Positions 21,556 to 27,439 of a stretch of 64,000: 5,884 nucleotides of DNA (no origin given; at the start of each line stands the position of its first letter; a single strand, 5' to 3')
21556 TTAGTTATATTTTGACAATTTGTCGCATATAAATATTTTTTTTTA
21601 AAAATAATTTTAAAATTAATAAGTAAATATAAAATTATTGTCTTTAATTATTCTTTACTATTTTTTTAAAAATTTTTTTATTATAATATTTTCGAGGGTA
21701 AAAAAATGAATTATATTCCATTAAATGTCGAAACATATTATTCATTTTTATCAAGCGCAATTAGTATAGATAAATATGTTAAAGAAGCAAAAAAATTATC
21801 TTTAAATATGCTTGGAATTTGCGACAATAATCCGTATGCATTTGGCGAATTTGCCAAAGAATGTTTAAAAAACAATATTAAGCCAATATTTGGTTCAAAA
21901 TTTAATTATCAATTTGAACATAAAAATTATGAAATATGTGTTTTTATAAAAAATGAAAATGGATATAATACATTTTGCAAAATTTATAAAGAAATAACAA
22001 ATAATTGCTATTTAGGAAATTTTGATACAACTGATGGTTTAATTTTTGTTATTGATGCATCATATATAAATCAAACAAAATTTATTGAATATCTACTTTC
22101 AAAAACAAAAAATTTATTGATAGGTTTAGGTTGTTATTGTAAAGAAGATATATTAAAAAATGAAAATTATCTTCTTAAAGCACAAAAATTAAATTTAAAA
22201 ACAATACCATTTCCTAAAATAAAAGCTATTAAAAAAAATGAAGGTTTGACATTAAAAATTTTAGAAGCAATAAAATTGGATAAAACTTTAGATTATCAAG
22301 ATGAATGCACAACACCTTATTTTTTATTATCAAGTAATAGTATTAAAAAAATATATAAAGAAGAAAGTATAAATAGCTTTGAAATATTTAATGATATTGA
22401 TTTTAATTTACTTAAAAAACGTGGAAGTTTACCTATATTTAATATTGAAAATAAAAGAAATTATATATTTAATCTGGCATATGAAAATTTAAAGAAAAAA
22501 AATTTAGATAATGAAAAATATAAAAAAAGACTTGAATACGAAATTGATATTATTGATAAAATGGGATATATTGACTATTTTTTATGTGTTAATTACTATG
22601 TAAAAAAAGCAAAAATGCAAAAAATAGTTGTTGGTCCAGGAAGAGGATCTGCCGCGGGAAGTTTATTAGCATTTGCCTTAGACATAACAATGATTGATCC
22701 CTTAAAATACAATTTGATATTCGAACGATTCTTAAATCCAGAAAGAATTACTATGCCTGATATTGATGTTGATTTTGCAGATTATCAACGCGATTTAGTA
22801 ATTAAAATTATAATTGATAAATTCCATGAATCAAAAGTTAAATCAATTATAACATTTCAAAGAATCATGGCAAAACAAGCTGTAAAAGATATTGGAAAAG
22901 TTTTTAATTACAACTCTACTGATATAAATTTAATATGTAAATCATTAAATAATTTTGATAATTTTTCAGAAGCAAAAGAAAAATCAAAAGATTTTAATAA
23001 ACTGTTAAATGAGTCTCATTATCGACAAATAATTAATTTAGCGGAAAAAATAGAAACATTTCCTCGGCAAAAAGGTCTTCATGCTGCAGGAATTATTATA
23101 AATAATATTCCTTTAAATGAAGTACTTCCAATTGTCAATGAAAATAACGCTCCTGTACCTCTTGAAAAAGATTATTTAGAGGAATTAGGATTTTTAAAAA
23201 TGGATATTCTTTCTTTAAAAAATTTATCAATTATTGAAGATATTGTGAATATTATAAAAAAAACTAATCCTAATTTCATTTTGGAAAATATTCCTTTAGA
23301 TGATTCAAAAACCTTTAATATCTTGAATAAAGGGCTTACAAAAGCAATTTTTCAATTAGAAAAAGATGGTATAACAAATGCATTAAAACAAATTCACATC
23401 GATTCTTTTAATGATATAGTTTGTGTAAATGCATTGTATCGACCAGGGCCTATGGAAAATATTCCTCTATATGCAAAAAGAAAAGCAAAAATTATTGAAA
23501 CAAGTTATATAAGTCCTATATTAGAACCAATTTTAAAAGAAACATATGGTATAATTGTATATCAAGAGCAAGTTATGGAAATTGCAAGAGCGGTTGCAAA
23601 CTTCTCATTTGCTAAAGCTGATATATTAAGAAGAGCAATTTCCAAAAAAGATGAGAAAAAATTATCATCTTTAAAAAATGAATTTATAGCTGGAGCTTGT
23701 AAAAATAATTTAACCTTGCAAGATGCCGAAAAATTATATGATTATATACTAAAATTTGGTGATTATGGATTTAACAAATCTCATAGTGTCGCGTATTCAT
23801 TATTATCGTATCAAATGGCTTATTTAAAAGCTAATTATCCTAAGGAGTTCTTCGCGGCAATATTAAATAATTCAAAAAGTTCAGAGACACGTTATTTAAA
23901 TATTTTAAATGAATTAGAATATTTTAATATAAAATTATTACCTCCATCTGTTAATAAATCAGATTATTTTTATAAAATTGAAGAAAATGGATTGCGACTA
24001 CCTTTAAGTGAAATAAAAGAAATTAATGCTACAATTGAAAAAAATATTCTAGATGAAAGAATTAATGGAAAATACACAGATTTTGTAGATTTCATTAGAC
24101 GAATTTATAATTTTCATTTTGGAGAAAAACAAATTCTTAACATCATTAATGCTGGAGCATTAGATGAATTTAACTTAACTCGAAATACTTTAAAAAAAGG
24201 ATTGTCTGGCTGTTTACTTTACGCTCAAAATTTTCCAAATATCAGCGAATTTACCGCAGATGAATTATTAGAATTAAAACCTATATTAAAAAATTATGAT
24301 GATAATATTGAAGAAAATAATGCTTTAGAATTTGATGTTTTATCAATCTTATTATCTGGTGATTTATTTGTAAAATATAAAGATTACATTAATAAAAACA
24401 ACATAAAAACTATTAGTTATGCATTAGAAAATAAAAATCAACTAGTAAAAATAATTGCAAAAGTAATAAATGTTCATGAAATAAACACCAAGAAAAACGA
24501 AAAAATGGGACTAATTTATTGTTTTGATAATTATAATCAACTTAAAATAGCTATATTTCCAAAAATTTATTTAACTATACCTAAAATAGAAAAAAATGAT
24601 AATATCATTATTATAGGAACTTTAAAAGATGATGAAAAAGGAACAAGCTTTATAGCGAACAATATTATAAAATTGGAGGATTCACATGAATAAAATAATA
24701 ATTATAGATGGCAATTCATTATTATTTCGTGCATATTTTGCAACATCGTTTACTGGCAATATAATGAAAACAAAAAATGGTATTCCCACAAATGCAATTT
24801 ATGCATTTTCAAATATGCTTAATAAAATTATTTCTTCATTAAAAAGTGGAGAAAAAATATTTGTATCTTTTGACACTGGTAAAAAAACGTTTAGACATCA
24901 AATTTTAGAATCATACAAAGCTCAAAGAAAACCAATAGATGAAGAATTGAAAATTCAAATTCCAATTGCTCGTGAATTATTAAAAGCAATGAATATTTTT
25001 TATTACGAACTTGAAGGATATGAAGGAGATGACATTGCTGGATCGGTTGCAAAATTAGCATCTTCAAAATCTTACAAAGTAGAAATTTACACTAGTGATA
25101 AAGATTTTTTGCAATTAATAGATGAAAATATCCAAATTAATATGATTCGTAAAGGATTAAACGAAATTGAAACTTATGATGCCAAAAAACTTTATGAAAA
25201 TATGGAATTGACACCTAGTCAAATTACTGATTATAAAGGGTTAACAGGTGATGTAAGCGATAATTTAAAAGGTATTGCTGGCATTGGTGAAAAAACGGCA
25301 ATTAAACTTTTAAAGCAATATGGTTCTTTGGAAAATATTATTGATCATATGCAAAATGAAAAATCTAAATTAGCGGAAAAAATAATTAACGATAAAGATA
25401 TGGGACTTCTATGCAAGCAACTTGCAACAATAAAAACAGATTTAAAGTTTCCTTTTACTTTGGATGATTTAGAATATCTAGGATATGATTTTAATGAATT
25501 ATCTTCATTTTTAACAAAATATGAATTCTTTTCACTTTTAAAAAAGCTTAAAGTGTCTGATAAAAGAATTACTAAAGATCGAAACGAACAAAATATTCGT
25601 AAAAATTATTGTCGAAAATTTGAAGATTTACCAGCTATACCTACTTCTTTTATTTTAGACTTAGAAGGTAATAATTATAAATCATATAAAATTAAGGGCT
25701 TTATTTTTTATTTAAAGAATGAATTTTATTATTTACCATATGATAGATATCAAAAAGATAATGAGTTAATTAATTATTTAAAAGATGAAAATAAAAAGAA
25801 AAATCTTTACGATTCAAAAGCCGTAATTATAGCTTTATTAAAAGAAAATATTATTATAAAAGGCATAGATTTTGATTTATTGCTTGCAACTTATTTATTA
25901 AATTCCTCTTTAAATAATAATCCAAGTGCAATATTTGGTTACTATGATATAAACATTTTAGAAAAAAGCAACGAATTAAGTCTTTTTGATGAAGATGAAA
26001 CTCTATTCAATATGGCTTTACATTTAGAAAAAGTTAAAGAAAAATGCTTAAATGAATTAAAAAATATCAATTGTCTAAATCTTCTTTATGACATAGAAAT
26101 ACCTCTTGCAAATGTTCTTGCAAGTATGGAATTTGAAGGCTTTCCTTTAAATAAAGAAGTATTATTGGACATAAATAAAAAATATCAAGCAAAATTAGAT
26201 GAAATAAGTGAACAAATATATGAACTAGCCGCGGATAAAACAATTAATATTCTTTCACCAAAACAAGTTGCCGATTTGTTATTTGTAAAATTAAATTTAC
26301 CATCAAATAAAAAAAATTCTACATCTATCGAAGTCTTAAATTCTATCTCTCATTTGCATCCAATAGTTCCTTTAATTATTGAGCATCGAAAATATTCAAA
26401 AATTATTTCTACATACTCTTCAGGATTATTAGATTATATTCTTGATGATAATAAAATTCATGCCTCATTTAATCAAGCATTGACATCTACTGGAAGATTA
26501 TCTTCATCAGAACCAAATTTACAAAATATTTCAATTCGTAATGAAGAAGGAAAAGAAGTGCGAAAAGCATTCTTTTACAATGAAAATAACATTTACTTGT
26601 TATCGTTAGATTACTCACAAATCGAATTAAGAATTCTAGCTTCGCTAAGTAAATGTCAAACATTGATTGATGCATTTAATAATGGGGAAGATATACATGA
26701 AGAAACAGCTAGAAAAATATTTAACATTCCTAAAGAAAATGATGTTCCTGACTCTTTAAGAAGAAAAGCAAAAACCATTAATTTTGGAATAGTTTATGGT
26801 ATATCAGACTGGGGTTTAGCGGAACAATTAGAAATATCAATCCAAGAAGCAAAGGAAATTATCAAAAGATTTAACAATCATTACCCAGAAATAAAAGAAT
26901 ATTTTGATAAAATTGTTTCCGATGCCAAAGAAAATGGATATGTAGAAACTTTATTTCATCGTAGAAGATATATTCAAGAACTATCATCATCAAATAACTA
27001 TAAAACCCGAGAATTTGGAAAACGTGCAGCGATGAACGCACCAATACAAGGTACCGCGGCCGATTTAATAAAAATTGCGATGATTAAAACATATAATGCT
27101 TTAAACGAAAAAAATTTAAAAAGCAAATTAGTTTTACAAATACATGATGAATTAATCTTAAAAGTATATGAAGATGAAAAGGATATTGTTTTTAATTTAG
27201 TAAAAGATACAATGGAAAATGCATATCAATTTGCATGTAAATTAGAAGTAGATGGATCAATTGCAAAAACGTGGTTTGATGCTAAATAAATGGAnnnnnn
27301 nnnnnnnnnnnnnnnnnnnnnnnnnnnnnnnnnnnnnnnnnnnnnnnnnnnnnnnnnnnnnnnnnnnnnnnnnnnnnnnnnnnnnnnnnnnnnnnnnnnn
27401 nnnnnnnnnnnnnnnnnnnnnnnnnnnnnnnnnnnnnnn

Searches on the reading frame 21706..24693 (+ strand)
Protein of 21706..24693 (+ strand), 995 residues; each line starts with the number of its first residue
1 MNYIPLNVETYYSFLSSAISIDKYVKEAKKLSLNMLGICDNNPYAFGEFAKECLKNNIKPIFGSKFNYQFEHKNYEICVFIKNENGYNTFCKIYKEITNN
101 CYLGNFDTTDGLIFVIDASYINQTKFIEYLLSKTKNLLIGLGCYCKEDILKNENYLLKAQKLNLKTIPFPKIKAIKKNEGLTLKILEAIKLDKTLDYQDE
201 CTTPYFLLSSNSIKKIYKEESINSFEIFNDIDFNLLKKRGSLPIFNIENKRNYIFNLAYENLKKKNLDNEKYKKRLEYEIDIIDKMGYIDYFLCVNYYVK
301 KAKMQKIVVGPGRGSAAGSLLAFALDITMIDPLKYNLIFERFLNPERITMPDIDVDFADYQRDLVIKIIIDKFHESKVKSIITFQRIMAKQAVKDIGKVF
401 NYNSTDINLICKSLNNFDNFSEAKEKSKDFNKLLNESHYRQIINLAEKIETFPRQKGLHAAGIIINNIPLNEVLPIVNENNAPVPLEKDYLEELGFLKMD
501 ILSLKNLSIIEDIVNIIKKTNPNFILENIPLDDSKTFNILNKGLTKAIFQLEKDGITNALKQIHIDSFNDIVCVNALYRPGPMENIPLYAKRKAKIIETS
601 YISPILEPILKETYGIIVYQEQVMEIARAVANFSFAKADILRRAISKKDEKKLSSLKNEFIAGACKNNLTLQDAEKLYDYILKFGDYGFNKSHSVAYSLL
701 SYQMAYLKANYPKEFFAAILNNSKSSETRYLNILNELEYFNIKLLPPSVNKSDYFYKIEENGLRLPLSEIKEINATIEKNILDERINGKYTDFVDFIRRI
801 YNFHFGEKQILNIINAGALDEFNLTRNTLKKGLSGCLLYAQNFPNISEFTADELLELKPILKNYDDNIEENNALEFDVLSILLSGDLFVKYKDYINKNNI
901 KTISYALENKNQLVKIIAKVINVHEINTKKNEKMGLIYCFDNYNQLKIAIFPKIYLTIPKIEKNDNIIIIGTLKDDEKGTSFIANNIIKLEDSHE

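Call 41: search_protein_families(library=pfam, proteins=[window:21706-24693:+], max_evalue=0.00001)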
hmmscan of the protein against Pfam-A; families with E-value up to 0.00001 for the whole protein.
window:21706-24693:+ (995 aa): 4 families
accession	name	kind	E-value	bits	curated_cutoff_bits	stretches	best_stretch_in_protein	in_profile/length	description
PF07733.18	DNA_pol3_alpha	-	1.3e-77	261.4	23.9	1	254-502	3-259/260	Bacterial DNA polymerase III alpha NTPase domain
PF17657.6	DNA_pol3_finger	-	1.1e-54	184.7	22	1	506-668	1-166/166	Bacterial DNA polymerase III alpha subunit finger domain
PF14579.12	HHH_6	-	5.2e-20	71.9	25.6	1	741-829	1-90/90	Helix-hairpin-helix motif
PF02811.25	PHP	-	3.7e-15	57.1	26.4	1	7-96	3-94/164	PHP domain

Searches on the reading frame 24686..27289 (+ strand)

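Call 41: search_protein_families(library=pfam, proteins=[window:24686-27289:+], max_evalue=0.00001)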
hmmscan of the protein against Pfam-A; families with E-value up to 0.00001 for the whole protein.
window:24686-27289:+ (867 aa): 4 families
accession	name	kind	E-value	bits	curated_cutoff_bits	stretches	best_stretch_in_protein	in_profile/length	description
PF00476.26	DNA_pol_A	-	2.2e-139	465.1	34.3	1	491-864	2-380/381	DNA polymerase family A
PF02739.22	5_3_exonuc_N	-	3.6e-51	173.6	34.3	1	3-173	1-163/164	5'-3' exonuclease, N-terminal resolvase-like domain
PF01367.25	5_3_exonuc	-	1.1e-31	109.6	40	1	176-267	2-94/97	5'-3' exonuclease, C-terminal SAM fold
PF22619.2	DNA_polI_exo1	-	3.1e-21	76.1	27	1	322-412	1-91/140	DNA polymerase I, ribonuclease H-like domain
